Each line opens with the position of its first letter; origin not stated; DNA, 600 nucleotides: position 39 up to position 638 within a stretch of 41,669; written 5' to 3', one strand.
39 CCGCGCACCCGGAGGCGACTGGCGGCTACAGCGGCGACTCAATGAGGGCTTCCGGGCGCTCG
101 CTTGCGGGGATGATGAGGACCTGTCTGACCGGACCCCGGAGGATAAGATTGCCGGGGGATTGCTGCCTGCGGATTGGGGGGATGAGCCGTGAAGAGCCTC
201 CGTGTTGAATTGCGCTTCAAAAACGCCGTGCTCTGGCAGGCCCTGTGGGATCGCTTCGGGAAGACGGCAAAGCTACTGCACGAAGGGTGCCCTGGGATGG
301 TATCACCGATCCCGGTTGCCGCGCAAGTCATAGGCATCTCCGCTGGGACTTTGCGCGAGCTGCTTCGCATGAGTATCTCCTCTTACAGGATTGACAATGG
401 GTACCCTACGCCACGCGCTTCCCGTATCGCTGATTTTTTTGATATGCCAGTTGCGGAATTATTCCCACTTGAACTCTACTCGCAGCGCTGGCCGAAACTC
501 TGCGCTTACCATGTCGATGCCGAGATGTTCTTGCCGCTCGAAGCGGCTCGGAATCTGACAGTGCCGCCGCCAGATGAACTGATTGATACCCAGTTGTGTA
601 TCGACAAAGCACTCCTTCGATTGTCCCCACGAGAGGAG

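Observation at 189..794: XRE-HTH fused to sigma-70 region 3.2/4 with no -10-recognition domain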

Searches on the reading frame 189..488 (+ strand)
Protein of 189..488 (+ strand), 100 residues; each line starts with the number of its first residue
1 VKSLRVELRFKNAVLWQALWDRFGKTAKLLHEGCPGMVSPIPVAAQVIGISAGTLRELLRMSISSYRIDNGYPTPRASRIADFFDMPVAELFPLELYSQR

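Call 31: search_protein_families(library=pfam, alignment_id=A3, max_evalue=1)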
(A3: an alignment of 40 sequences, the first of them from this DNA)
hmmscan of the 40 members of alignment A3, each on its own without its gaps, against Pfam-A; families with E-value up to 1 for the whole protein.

A. member 1, seq(100 aa): 0 families

B. families by the number of members that match (of 40 scanned): 19 families
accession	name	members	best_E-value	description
PF01527.26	HTH_Tnp_1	4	0.00063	Transposase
PF13693.12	HTH_35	4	0.021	Winged helix-turn-helix DNA-binding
PF01381.28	HTH_3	3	0.015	Helix-turn-helix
PF20432.4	Xre-like-HTH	2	0.0011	Antitoxin Xre-like helix-turn-helix domain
PF11371.13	DUF3172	2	0.021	Protein of unknown function (DUF3172)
PF13518.12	HTH_28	2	0.057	Helix-turn-helix domain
PF13443.12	HTH_26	2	0.21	Cro/C1-type HTH DNA-binding domain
PF02042.20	RWP-RK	1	0.018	RWP-RK domain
PF22440.1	SirC_C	1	0.061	SirC C-terminal domain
PF12844.13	HTH_19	1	0.088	Helix-turn-helix domain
PF25158.1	ABCA11_C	1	0.13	ABC transporter A family member 11-like, C-terminal domain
PF10545.15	MADF_DNA_bdg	1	0.14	Alcohol dehydrogenase transcription factor Myb/SANT-like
PF15791.10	DMRT-like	1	0.15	Doublesex-and mab-3-related transcription factor C1 and C2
PF23855.1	DUF7218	1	0.15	Family of unknown function (DUF7218)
PF21531.3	Rv2175c_wHTH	1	0.16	DNA-binding protein Rv2175c, wHTH domain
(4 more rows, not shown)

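Call 32: search_solved_structures(query=A3, max_evalue=10, show_alignments=4)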
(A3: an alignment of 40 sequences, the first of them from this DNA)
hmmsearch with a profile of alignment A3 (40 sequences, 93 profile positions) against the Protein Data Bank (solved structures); distinct sequences matched with E-value up to 10: 8.
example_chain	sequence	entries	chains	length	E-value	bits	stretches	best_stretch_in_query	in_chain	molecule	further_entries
8vd6_A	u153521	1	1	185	4.4e-05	26.9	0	30-84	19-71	CAP REPEAT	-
5cwg_A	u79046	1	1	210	0.16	15.5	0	26-75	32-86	Designed helical repeat protein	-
5cwc_A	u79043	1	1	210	0.3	14.6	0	26-55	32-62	Designed helical repeat protein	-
9dm3_A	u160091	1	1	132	0.31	14.6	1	11-53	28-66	naphthalenediimide binding protein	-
2xiu_A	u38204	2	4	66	0.56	13.8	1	40-85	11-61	CYLR2 | CYLR2 SYNONYM CYTOLYSIN REPRESSOR 2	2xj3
1utx_A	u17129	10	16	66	0.64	13.6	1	40-85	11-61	CYLR2 | cytolysin regulator 2 | PUTATIVE TRANSCRIPTION REGULATOR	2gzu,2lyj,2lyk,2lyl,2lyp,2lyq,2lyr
3k2z_A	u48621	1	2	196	1.1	12.8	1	28-78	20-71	LexA repressor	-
7bqq_A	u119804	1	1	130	1.4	12.5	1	15-62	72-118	Gogy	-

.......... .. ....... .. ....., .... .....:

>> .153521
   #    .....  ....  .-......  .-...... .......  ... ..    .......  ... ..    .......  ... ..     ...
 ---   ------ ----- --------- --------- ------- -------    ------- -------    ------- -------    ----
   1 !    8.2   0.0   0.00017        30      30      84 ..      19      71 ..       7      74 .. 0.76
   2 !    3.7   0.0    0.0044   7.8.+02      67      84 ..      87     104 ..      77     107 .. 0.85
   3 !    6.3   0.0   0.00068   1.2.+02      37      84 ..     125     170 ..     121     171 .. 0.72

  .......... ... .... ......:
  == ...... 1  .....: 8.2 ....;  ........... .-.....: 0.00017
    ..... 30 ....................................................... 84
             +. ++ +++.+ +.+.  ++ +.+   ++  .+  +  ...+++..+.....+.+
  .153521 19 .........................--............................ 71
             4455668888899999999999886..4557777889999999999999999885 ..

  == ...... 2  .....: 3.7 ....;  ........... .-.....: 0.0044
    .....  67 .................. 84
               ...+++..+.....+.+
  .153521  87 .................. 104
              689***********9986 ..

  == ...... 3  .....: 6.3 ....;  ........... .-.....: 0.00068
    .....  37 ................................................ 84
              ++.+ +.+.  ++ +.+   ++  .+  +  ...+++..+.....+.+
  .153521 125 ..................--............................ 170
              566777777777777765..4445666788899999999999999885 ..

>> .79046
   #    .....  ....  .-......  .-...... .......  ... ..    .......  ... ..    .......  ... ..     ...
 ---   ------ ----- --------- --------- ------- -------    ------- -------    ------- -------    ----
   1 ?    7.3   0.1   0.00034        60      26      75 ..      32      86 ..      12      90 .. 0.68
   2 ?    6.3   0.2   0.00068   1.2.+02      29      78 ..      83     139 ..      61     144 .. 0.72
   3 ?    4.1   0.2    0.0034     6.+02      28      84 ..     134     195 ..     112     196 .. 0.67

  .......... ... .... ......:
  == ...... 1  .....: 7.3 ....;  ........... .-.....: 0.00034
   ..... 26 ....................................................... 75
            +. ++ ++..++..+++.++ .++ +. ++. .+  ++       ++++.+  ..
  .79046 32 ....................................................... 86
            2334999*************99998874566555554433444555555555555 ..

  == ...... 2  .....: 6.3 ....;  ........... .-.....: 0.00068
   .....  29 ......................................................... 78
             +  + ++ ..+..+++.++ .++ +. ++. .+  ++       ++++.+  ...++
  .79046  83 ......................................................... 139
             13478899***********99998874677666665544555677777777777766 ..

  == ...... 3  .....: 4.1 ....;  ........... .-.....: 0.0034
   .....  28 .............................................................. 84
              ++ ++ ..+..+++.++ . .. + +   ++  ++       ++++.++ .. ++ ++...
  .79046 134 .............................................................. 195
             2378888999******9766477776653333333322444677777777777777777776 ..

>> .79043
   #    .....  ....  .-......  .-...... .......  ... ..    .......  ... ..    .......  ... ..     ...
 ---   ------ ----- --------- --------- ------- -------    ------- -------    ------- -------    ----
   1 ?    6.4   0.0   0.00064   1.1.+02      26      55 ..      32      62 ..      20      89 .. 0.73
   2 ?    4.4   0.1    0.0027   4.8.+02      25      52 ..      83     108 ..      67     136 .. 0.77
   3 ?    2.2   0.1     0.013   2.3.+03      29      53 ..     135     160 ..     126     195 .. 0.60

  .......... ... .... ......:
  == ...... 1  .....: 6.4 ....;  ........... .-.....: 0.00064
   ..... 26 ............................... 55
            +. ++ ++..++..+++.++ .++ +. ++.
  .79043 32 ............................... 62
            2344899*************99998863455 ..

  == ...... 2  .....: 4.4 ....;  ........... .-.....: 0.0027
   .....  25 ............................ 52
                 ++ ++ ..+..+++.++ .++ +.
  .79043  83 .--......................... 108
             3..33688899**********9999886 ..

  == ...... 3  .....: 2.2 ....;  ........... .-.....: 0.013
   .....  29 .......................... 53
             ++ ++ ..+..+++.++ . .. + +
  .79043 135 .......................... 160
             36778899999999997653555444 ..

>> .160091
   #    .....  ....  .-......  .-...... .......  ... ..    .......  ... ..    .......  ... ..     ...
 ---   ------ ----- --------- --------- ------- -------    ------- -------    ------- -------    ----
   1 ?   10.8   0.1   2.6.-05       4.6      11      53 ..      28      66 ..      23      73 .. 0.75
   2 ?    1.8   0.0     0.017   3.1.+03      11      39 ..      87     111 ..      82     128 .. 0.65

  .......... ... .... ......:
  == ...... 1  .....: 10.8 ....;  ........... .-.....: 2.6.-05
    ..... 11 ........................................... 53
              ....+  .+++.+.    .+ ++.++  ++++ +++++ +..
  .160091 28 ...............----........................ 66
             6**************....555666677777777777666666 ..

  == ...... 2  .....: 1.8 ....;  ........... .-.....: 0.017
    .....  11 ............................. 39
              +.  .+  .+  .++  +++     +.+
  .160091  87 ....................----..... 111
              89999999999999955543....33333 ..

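Call 38: predict_structure(alignment_id=A3)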
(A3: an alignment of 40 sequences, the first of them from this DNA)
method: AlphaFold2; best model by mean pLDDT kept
length: 100 residues; sequences in the alignment: 40
mean_pLDDT: 86.8   pTM: 0.74
mean pLDDT of the five models: 86.8, 84.9, 83.7, 81.8, 80.6
residues with pLDDT >= 90: 64; 70-90: 25; 50-70: 8; < 50: 3
segments of 3 or more residues with pLDDT < 50: 1-3
pLDDT, mean of each block of 10 residues (from residue 1): 52 91 91 80 95 94 91 95 96 83
secondary structure, 60 per line:
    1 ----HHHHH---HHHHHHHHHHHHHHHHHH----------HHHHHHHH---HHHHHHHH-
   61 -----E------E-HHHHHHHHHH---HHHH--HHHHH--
elements in order: H5-9 H13-30 H41-48 H52-59 H75-84 H88-91 H94-98

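Call 40: fold_search(model_id=the predicted structure, library=pdb)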
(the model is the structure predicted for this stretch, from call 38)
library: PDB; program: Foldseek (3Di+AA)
matches with E <= 10: 146; with E <= 0.001: 0
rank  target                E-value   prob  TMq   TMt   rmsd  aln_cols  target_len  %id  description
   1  3kz3_A                9.6e-02  0.93  0.42  0.50   6.4        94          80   15  A structure of a lambda repressor fragment mutant (released 2010-02-23)
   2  2kpj_MODEL_1_A        1.5e-01  0.82  0.37  0.39   5.7        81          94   18  Solution Structure Of Protein SOS-response transcriptional repressor, LexA From Eubacterium rectale. Northeast (released 2009-11-17)
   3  3qwg_A                1.5e-01  0.57  0.35  0.37   7.7        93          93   22  Crystal structure of EspRdelta10, C-terminal 10 amino acids deletion mutant of EspR transcription factor from Mycobact (released 2011-09-14)
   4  5d4z_3                1.8e-01  0.84  0.38  0.38   7.7        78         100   19  Crystal structure of Repressor from Salmonella-temperate phage (released 2016-04-27)
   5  2b5a_A                2.2e-01  0.87  0.43  0.52   6.8        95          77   15  C.BclI, Control Element of the BclI Restriction-Modification System (released 2006-01-03)
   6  3r1f_M                2.6e-01  0.54  0.38  0.33   7.1        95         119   20  Crystal structure of a key regulator of virulence in Mycobacterium tuberculosis (released 2011-08-03)
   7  3r1f_A                2.6e-01  0.47  0.36  0.31   7.8        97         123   22  Crystal structure of a key regulator of virulence in Mycobacterium tuberculosis (released 2011-08-03)
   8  1lli_A                2.8e-01  0.51  0.36  0.39   9.9       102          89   17  THE CRYSTAL STRUCTURE OF A MUTANT PROTEIN WITH ALTERED BUT IMPROVED HYDROPHOBIC CORE PACKING (released 1994-08-31)
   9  2xiu_B                3.1e-01  0.91  0.41  0.60   6.9        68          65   19  High resolution structure of MTSL-tagged CylR2. (released 2011-02-09)
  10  1lrp_A                3.1e-01  0.69  0.44  0.48   8.3       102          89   16  COMPARISON OF THE STRUCTURES OF CRO AND LAMBDA REPRESSOR PROTEINS FROM BACTERIOPHAGE LAMBDA (released 1989-01-09)
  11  3r1f_C                3.1e-01  0.41  0.36  0.30   7.7        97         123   22  Crystal structure of a key regulator of virulence in Mycobacterium tuberculosis (released 2011-08-03)
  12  3qf3_C                3.1e-01  0.41  0.35  0.29   7.8        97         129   22  Crystal structure of EspR transcription factor from mycobacterium tuberculosis (released 2011-09-14)
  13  1rio_B                3.3e-01  0.44  0.34  0.35   8.3        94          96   14  Structure of bacteriophage lambda cI-NTD in complex with sigma-region4 of Thermus aquaticus bound to DNA (released 2004-01-27)
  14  3qq6_B                3.5e-01  0.77  0.40  0.55   6.4        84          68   13  The N-terminal DNA binding domain of SinR from Bacillus subtilis (released 2011-06-15)
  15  3qf3_A                3.5e-01  0.38  0.35  0.29   7.8        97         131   22  Crystal structure of EspR transcription factor from mycobacterium tuberculosis (released 2011-09-14)
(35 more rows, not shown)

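Call 47: find_related_loci(query=A4, collection=genome_contigs, flank=6000)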
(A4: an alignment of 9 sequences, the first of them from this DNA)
Query A4 (100 aa) in genome_contigs; peptide patterns used: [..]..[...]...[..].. (x = any residue, [..] = any of these).
4 stretches matched a pattern, but none encodes a relative of the query by tblastn (E <= 1e-3).

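Call 48: find_related_loci(query=A4, collection=viral_contigs, flank=10000)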
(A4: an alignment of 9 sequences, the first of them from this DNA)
Query A4 (100 aa) in viral_contigs; peptide patterns used: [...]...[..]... (x = any residue, [..] = any of these).
31 stretches matched a pattern; 4 encode a relative of the query (tblastn E <= 1e-3); 4 distinct loci.
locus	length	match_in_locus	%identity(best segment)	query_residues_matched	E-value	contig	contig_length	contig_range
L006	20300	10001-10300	69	1-100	6e-42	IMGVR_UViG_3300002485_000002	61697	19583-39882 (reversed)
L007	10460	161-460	69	1-100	6e-42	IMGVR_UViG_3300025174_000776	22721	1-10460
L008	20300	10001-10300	69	1-100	6e-42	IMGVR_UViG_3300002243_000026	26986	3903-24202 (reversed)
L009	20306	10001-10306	35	1-100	3e-13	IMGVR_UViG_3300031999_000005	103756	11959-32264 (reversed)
